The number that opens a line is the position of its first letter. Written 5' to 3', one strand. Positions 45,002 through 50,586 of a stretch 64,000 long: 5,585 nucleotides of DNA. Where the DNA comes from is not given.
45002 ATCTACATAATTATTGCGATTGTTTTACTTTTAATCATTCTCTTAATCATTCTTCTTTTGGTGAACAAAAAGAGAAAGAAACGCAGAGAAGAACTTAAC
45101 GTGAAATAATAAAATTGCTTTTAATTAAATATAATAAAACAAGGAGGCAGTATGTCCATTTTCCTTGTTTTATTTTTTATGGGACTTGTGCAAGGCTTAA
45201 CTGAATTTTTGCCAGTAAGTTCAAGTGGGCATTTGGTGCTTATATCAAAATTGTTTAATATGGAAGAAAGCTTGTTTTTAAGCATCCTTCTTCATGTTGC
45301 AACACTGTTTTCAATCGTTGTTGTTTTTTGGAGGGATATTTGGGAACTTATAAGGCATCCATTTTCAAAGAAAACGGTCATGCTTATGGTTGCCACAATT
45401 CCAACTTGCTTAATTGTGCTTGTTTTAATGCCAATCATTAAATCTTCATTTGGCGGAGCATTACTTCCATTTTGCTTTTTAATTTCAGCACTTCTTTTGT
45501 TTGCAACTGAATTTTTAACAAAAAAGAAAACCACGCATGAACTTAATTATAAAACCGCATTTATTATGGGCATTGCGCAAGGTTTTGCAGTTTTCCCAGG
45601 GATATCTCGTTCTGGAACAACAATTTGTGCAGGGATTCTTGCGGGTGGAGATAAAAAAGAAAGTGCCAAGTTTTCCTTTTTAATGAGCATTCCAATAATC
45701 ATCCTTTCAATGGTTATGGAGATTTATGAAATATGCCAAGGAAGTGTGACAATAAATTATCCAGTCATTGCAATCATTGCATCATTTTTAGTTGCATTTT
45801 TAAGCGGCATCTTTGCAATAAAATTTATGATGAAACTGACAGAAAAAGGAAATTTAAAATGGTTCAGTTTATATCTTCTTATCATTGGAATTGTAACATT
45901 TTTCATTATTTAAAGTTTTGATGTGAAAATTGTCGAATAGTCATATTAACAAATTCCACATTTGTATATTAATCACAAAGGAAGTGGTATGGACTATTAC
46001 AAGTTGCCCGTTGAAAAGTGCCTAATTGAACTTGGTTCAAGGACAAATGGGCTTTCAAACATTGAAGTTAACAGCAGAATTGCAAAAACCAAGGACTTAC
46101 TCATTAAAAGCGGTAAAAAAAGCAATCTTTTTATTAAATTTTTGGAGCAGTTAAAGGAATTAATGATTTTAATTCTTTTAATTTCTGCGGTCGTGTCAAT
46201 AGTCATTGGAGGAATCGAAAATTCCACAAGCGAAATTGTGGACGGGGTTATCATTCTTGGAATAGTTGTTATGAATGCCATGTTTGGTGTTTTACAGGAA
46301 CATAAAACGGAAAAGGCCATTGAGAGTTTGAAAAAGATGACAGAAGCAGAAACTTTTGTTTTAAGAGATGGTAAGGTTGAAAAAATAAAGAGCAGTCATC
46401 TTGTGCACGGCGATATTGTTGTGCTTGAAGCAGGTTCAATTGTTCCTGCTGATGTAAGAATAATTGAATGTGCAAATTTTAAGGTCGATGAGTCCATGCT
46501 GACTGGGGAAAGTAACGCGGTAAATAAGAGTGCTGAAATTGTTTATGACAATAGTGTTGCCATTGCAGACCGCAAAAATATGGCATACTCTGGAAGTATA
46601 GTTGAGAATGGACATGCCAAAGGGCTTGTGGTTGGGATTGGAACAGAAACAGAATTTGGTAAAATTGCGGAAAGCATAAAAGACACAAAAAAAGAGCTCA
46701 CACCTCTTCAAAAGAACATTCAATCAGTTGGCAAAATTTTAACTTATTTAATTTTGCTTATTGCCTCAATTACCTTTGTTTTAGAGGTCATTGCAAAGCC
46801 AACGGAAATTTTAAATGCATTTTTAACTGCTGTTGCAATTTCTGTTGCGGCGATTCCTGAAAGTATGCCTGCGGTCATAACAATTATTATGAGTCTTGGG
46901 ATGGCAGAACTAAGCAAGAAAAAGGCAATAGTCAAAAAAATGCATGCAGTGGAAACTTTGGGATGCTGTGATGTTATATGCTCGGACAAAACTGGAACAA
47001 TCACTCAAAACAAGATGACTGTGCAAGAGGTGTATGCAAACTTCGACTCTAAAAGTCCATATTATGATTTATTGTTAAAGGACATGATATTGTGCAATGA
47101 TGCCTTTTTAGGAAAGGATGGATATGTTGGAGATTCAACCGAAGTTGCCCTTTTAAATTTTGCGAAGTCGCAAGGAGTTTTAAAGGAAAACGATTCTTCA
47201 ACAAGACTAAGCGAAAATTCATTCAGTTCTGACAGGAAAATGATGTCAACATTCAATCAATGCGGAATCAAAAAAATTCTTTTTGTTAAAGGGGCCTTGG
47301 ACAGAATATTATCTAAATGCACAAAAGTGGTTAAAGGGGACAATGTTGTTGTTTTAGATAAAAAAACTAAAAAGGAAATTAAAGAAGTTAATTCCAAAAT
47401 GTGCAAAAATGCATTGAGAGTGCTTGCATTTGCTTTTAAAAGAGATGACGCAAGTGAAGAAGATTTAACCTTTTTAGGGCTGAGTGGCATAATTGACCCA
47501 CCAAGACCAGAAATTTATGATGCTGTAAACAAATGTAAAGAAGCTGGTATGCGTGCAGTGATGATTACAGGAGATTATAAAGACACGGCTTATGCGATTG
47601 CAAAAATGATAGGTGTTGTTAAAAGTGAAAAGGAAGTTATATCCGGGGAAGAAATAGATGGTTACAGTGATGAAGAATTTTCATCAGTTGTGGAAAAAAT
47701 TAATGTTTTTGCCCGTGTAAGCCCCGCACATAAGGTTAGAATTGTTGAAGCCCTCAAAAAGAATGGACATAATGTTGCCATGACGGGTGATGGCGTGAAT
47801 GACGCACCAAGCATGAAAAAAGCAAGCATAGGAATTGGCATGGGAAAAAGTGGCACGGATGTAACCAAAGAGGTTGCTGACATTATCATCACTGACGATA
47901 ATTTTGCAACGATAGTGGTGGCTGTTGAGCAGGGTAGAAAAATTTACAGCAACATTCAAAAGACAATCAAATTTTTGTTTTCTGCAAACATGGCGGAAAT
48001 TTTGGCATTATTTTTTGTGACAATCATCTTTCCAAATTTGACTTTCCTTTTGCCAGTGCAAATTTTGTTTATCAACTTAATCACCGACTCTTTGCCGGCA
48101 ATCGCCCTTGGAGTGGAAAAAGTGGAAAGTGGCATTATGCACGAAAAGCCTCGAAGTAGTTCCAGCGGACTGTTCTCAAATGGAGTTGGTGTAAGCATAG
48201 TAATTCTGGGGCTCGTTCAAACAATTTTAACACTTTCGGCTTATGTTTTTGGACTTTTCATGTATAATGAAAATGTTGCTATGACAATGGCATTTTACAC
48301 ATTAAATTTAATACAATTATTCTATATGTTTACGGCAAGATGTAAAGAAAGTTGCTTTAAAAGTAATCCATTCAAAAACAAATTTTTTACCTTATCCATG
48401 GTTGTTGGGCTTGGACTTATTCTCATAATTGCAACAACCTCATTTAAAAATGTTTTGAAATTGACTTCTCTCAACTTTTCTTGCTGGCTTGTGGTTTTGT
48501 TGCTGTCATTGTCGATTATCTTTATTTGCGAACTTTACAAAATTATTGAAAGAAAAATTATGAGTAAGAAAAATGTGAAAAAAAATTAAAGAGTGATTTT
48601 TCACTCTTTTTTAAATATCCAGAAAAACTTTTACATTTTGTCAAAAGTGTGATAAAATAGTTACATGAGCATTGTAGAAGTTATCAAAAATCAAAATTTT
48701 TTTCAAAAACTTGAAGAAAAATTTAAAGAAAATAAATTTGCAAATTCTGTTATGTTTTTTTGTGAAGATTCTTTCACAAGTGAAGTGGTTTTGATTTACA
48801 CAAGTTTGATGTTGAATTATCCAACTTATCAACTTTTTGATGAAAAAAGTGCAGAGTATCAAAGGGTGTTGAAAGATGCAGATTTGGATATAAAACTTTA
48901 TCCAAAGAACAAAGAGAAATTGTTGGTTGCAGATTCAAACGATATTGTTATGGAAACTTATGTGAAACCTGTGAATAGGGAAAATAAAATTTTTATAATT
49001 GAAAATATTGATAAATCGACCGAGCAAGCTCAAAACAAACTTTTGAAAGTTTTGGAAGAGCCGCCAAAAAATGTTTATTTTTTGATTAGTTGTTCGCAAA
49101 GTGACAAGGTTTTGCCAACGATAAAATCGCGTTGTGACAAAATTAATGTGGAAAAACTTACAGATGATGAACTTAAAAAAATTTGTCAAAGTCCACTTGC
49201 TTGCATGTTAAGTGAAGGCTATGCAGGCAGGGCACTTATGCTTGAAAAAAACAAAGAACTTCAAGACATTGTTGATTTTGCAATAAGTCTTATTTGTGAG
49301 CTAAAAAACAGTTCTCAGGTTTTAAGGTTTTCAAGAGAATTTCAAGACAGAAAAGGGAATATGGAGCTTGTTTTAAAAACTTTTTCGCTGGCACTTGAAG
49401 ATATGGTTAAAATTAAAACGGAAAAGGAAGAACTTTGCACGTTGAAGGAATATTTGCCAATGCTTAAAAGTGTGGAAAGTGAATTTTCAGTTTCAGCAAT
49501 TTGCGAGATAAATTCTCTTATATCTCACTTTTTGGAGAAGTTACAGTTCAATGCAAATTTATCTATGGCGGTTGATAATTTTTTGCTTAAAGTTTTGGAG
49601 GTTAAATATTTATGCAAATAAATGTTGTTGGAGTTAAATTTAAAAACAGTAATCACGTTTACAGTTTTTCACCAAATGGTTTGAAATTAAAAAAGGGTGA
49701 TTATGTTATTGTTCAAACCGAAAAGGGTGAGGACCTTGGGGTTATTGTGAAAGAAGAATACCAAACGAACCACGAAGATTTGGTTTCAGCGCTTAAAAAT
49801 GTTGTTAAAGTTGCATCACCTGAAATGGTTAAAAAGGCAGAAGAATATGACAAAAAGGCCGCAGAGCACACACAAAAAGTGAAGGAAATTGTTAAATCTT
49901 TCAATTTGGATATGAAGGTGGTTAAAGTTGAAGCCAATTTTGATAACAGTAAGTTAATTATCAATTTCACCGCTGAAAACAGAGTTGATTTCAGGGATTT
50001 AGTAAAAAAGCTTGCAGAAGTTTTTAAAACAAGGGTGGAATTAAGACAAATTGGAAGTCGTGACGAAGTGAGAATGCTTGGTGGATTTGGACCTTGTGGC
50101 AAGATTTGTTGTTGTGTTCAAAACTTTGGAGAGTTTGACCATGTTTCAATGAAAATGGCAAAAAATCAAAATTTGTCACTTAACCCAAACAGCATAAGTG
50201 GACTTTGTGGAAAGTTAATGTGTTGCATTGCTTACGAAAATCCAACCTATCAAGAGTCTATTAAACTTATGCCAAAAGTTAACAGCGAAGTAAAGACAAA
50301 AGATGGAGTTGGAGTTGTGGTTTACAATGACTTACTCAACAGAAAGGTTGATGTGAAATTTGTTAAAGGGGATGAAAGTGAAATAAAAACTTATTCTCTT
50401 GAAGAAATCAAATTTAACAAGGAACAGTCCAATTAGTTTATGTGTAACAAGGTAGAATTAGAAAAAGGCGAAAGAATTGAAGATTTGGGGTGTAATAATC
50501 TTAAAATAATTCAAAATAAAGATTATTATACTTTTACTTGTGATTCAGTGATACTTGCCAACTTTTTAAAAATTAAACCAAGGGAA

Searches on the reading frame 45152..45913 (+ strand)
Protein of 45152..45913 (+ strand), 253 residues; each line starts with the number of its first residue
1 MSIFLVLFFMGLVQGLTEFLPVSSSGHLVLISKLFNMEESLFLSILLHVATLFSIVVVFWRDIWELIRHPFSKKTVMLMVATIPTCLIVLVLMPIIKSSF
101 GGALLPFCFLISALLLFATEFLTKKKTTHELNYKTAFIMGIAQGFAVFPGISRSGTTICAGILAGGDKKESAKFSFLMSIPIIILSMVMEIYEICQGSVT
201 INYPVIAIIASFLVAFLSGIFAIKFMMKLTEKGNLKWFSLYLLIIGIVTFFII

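Call 6: search_protein_families(library=pfam, proteins=[window:45152-45913:+], max_evalue=0.001)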
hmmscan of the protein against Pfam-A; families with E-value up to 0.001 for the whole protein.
window:45152-45913:+ (253 aa): 1 family
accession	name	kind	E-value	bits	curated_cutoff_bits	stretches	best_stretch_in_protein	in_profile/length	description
PF02673.24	BacA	-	9.7e-66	222.5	33.4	1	8-248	2-257/257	Bacitracin resistance protein BacA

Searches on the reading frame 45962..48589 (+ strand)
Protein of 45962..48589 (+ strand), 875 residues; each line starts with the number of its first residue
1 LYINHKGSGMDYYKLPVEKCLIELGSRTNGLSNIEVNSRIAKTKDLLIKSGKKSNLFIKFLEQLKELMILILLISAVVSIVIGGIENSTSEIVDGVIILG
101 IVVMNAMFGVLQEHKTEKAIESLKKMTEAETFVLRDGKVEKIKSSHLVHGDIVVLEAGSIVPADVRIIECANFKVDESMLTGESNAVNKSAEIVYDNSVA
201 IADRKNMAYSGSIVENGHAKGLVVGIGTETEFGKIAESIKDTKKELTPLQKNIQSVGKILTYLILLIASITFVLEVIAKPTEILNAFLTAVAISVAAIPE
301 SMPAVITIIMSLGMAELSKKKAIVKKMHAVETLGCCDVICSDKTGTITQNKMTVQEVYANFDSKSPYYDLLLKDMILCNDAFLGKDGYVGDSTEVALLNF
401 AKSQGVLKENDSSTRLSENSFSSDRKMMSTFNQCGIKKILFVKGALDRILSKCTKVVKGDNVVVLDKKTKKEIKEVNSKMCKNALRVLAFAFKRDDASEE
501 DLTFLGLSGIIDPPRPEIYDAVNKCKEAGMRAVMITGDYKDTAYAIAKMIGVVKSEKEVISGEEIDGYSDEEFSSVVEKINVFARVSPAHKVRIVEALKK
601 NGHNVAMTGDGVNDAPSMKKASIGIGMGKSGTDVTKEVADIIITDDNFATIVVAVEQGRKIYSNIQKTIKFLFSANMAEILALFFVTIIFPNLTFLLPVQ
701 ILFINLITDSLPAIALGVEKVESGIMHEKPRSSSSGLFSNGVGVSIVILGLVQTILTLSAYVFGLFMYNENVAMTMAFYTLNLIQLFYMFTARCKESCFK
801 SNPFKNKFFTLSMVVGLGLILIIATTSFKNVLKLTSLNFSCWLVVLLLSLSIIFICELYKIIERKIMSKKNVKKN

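Call 6: search_protein_families(library=pfam, proteins=[window:45962-48589:+], max_evalue=0.001)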
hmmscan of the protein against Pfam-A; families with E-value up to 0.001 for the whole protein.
window:45962-48589:+ (875 aa): 6 families
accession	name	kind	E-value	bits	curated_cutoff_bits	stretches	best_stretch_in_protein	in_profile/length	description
PF00122.25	E1-E2_ATPase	-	1.6e-50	171.6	28.1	1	126-320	2-181/181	E1-E2 ATPase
PF00689.26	Cation_ATPase_C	-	1.4e-44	152.4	27.3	1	695-862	3-175/175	Cation transporting ATPase, C-terminus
PF00702.32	Hydrolase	-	1.6e-20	74.7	26.4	1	337-621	2-190/191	haloacid dehalogenase-like hydrolase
PF13246.12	Cation_ATPase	-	1.6e-16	60.6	21.7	1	376-456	1-91/91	Cation transport ATPase (P-type)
PF00690.31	Cation_ATPase_N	-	1.9e-10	40.6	20.4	1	12-79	1-69/69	Cation transporter/ATPase, N-terminus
PF12710.13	HAD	-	3.4e-05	24.8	27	1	514-619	86-189/189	haloacid dehalogenase-like hydrolase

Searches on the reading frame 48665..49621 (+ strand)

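Call 101: search_protein_families(library=pfam, proteins=[window:48665-49621:+], max_evalue=0.00001)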
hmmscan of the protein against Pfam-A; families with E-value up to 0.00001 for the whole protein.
window:48665-49621:+ (318 aa): 1 family
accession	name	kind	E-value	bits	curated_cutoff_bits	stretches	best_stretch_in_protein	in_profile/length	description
PF13177.12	DNA_pol3_delta2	-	2.1e-27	96.5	27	1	9-165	2-160/161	DNA polymerase III, delta subunit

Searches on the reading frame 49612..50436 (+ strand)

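Call 101: search_protein_families(library=pfam, proteins=[window:49612-50436:+], max_evalue=0.00001)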
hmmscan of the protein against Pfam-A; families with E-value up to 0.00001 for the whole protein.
window:49612-50436:+ (274 aa): 1 family
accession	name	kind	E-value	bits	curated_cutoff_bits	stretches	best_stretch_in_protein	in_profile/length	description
PF04468.17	PSP1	-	6e-27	94.2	27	1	62-147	1-86/86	PSP1 C-terminal conserved region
